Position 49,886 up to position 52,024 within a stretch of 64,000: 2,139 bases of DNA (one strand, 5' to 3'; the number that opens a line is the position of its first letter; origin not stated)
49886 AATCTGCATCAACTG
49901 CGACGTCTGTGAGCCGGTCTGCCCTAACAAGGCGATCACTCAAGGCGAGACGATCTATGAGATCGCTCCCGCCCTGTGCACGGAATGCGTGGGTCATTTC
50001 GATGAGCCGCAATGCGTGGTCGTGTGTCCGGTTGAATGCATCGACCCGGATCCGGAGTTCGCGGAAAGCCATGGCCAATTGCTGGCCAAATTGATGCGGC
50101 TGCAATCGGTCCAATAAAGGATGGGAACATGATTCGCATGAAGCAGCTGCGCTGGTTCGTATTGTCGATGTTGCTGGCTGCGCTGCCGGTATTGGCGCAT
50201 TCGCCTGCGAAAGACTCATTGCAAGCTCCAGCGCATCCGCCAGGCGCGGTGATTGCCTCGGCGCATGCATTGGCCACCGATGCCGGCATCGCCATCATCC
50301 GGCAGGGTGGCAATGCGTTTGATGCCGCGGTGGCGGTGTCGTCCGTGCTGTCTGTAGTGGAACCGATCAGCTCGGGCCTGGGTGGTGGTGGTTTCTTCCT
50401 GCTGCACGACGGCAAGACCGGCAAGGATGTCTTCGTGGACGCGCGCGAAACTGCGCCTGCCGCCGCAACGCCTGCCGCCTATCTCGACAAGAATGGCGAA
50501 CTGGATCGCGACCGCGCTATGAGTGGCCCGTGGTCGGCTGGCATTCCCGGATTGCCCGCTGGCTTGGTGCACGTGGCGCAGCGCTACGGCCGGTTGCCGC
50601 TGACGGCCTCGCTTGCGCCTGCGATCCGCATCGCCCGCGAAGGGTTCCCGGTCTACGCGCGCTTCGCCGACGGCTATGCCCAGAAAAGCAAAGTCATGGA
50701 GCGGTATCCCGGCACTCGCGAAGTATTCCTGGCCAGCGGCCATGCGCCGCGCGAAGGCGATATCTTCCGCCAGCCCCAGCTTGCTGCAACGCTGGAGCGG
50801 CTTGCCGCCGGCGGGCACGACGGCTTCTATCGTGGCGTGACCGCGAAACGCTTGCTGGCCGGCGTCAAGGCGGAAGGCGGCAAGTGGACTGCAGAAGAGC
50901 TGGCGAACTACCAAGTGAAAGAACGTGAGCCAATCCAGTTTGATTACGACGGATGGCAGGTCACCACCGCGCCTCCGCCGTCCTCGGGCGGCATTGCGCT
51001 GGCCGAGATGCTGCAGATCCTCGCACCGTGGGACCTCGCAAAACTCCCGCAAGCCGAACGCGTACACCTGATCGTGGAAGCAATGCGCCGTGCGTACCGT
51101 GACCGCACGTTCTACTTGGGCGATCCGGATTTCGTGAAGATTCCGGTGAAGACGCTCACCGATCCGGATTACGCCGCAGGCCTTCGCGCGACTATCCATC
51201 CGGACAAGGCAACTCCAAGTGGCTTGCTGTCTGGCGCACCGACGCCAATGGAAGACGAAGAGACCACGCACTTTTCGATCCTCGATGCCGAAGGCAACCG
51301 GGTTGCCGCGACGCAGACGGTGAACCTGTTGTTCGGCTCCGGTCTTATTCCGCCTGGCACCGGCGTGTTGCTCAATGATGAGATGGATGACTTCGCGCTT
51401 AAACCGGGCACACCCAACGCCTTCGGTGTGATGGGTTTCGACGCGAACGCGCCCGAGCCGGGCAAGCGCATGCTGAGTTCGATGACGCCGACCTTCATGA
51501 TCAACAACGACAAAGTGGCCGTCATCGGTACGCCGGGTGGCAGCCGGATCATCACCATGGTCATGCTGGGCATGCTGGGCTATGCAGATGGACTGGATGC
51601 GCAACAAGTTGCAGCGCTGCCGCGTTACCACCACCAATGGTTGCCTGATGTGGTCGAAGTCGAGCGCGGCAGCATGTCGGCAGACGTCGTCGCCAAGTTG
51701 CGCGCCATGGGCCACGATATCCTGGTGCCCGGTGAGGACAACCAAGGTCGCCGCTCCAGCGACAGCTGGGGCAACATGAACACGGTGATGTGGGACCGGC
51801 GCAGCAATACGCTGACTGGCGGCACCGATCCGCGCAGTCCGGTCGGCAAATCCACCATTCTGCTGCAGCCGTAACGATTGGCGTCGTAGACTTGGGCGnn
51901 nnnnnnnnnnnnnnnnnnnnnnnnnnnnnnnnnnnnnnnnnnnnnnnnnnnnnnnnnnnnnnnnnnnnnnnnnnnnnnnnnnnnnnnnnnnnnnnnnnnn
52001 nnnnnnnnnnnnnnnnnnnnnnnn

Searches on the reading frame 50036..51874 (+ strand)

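Call 11: search_protein_families(library=pfam, proteins=[window:50036-51874:+])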
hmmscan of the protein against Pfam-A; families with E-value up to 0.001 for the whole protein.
window:50036-51874:+ (612 aa): 1 family
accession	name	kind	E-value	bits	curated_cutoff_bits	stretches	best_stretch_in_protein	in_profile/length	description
PF01019.26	G_glu_transpept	-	3.9e-159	531.2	27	1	86-601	2-510/512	Gamma-glutamyltranspeptidase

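Call 12: search_protein_families(library=ncbifam, proteins=[window:50036-51874:+])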
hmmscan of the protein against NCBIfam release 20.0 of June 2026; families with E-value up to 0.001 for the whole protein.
window:50036-51874:+ (612 aa): 2 families
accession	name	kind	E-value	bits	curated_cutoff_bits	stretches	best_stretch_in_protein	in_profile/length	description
TIGR00066.1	g_glut_trans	equivalog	4.4e-142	474.2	357.85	1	72-600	2-518/518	gamma-glutamyltransferase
NF007187.0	PRK09615.1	equivalog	4.1e-130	434.8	990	1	64-564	43-547/581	gamma-glutamyltransferase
